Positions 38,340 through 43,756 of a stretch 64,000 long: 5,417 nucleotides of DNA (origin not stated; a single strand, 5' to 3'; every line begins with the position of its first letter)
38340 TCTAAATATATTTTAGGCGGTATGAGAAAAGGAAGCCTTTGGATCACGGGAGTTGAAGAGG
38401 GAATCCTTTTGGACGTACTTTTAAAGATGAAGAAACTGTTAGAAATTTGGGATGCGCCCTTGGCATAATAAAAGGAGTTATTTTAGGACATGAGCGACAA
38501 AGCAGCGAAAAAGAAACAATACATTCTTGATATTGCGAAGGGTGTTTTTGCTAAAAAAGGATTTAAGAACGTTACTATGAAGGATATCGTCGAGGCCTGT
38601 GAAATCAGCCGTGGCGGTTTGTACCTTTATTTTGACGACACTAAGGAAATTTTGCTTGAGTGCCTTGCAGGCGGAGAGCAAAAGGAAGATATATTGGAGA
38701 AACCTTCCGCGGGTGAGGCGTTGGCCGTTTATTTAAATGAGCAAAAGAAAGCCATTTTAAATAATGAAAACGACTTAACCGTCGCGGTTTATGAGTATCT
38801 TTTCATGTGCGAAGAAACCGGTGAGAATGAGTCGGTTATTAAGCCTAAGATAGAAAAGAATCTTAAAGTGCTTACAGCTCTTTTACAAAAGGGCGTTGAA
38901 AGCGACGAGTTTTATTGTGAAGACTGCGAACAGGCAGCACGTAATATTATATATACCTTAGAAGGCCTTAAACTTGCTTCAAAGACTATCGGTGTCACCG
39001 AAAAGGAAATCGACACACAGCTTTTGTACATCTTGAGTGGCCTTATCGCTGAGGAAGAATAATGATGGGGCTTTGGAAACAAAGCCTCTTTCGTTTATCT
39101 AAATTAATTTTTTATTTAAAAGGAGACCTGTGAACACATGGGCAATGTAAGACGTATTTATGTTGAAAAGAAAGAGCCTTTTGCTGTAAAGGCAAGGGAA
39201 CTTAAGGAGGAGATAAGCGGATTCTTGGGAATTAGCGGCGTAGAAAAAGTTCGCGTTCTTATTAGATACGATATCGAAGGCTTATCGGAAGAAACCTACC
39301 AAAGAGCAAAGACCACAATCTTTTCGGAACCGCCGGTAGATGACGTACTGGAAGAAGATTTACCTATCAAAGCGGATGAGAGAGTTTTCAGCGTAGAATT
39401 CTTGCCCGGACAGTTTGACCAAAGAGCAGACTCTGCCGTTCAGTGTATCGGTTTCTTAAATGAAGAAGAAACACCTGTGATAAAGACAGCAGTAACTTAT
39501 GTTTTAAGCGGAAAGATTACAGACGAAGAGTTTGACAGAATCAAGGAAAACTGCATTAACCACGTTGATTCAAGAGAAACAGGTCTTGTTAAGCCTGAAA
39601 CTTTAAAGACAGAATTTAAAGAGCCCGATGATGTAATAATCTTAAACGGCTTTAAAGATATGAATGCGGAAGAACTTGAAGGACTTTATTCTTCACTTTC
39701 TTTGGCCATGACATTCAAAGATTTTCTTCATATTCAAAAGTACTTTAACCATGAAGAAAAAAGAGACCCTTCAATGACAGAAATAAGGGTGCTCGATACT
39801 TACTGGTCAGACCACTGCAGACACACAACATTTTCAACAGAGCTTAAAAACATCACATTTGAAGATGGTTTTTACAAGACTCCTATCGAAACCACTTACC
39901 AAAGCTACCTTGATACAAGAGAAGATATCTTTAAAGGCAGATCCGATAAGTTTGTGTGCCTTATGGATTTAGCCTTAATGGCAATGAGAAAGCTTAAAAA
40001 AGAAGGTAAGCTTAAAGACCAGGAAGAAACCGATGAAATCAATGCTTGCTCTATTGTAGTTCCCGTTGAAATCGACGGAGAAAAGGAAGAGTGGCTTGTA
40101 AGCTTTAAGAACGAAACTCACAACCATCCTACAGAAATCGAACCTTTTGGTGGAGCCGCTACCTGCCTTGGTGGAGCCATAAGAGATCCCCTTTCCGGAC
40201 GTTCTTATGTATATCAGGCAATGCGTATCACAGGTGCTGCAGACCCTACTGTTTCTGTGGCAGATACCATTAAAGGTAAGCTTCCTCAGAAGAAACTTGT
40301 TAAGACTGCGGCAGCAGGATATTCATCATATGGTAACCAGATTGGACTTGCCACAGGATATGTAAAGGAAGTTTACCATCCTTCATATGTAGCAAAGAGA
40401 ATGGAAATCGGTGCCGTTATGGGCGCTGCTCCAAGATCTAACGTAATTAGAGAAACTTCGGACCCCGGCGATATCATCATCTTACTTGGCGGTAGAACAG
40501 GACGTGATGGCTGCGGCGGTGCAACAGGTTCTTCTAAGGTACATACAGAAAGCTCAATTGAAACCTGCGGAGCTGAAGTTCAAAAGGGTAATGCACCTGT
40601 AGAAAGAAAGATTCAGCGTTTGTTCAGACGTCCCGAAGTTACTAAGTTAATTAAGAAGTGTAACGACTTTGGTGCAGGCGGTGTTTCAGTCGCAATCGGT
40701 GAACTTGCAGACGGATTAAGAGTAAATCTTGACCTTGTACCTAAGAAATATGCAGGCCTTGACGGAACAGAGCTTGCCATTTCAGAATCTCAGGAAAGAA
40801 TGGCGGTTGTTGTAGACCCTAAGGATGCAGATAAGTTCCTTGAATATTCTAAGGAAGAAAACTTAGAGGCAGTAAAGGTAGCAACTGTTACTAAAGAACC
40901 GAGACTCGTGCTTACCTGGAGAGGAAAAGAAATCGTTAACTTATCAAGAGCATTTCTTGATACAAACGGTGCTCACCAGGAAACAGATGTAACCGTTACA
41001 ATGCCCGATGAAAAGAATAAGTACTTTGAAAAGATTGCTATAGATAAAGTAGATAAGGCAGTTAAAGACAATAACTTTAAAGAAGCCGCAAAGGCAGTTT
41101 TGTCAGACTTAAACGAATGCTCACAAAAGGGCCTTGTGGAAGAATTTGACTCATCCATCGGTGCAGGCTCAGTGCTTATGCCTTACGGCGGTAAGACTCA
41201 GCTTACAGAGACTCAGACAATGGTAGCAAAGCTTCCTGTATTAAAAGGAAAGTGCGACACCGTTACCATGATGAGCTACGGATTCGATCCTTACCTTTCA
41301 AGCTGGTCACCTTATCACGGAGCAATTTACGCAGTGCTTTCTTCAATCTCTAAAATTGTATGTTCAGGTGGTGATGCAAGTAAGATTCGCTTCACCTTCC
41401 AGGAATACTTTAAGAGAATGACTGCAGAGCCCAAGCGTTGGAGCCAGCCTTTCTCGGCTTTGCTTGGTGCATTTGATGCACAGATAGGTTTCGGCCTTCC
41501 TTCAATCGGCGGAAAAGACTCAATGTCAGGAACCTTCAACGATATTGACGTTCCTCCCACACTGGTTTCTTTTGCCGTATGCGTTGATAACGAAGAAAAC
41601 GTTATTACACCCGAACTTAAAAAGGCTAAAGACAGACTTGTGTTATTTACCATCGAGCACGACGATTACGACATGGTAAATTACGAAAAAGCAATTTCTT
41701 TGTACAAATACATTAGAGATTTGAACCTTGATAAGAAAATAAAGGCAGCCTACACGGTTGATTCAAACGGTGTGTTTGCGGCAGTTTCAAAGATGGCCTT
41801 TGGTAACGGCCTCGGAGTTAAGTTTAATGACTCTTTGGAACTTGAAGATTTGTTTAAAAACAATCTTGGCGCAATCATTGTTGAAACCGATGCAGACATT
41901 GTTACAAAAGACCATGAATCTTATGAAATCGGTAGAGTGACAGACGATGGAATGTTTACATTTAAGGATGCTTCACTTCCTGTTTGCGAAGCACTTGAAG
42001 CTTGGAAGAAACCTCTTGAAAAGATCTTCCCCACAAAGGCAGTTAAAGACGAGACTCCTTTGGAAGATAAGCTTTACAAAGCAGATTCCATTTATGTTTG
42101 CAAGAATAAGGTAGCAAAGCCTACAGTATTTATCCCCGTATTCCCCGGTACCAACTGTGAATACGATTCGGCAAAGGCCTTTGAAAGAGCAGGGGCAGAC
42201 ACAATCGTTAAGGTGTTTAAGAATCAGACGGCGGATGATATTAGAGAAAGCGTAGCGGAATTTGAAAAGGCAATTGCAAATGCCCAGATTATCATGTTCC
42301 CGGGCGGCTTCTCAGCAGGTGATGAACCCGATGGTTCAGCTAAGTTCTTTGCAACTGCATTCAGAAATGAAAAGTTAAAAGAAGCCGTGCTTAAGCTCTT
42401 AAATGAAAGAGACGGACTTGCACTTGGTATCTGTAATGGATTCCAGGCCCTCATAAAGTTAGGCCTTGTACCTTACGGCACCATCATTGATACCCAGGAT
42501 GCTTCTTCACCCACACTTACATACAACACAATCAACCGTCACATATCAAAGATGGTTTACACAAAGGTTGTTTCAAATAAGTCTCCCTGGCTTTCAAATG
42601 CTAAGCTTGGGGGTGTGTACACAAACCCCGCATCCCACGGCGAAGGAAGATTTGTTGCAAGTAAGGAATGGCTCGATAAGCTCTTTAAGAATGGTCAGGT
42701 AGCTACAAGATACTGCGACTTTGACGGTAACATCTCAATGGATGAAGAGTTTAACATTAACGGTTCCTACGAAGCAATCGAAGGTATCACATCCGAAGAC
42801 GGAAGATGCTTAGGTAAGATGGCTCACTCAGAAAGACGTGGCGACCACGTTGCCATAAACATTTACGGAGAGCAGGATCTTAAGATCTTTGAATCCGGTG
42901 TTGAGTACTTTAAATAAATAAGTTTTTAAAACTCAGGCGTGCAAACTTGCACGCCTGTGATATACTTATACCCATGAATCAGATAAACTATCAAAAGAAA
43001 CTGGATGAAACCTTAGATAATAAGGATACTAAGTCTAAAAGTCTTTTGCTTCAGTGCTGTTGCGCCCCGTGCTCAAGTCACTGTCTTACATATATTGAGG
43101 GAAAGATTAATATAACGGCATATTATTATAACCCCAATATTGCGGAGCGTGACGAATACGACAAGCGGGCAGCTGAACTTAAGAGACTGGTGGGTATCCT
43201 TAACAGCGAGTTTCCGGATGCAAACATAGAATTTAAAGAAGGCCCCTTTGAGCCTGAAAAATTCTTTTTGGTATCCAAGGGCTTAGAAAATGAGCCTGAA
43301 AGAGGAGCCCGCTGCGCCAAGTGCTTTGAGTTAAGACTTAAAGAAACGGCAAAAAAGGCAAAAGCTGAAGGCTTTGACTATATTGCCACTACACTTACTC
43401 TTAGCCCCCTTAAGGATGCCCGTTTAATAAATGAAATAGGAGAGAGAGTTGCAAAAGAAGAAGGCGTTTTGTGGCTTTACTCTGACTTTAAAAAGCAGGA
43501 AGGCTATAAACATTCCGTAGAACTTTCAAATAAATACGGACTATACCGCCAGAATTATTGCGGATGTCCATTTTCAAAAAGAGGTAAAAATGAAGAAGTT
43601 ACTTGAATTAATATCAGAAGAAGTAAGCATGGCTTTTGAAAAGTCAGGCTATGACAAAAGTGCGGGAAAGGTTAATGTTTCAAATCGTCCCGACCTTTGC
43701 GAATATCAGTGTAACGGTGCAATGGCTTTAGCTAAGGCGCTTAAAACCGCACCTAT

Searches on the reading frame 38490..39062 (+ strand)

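Call 58: search_protein_families(library=pfam, proteins=[window:38490-39062:+], max_evalue=0.00001)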
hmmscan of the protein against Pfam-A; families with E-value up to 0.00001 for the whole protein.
window:38490-39062:+ (190 aa): 2 families
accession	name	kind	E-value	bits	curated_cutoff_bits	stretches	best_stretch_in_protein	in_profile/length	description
PF00440.29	TetR_N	-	4.9e-13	49.1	24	1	12-57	1-46/47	Bacterial regulatory proteins, tetR family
PF17922.6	TetR_C_17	-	1.9e-12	47.7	26.1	1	78-174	2-99/100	Tetracyclin repressor-like, C-terminal domain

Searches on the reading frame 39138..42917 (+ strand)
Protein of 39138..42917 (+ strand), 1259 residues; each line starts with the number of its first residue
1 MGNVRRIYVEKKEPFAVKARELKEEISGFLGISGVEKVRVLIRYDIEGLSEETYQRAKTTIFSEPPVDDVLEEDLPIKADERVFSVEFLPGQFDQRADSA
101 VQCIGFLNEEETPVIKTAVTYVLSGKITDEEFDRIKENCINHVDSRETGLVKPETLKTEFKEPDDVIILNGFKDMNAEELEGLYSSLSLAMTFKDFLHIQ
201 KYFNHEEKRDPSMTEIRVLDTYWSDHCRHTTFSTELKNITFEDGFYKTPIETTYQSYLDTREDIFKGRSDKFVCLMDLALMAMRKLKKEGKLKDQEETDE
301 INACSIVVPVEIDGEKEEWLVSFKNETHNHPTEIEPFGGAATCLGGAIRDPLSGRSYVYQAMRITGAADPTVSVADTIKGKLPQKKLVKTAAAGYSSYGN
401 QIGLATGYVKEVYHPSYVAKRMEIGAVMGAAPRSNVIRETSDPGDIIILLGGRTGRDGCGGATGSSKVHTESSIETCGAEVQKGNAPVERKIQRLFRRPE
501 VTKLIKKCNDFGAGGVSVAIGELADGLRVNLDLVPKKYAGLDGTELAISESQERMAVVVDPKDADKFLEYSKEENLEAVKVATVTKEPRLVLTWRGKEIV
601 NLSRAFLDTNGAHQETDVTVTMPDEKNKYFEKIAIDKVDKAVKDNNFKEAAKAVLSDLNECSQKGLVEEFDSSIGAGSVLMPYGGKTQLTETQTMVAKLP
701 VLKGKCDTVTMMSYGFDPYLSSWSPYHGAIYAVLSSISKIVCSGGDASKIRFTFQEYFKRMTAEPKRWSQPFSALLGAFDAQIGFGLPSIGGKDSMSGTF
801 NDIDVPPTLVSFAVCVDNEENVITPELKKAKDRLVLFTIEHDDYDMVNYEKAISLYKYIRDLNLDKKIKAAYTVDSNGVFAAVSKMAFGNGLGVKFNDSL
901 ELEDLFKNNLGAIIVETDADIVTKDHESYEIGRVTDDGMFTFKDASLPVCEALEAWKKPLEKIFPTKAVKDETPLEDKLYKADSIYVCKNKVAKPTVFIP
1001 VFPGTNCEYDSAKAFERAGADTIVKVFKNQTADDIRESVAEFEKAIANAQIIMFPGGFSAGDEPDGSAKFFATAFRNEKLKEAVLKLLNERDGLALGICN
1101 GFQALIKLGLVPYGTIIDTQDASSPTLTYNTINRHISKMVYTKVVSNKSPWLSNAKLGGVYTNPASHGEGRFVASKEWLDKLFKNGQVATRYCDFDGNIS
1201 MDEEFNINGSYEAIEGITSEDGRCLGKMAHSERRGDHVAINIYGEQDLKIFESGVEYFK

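Call 58: search_protein_families(library=pfam, proteins=[window:39138-42917:+], max_evalue=0.00001)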
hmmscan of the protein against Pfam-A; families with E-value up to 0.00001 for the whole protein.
window:39138-42917:+ (1259 aa): 3 families
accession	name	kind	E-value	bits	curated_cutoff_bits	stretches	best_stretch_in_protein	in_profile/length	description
PF13507.12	GATase_5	-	2.2e-82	276.5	27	1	994-1258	1-260/260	CobB/CobQ-like glutamine amidotransferase domain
PF02769.27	AIRS_C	-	2.4e-28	99.7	23.1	1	443-594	2-155/156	AIR synthase related protein, C-terminal domain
PF18072.6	FGAR-AT_linker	-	3e-09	37.7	26.6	1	184-229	5-49/50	Formylglycinamide ribonucleotide amidotransferase linker domain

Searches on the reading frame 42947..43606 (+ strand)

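Call 58: search_protein_families(library=pfam, proteins=[window:42947-43606:+], max_evalue=0.00001)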
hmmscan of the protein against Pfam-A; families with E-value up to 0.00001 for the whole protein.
window:42947-43606:+ (219 aa): 1 family
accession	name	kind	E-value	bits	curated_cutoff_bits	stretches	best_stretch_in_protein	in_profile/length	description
PF02677.20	QueH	-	8.8e-65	218.5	23.5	1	33-212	1-174/175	Epoxyqueuosine reductase QueH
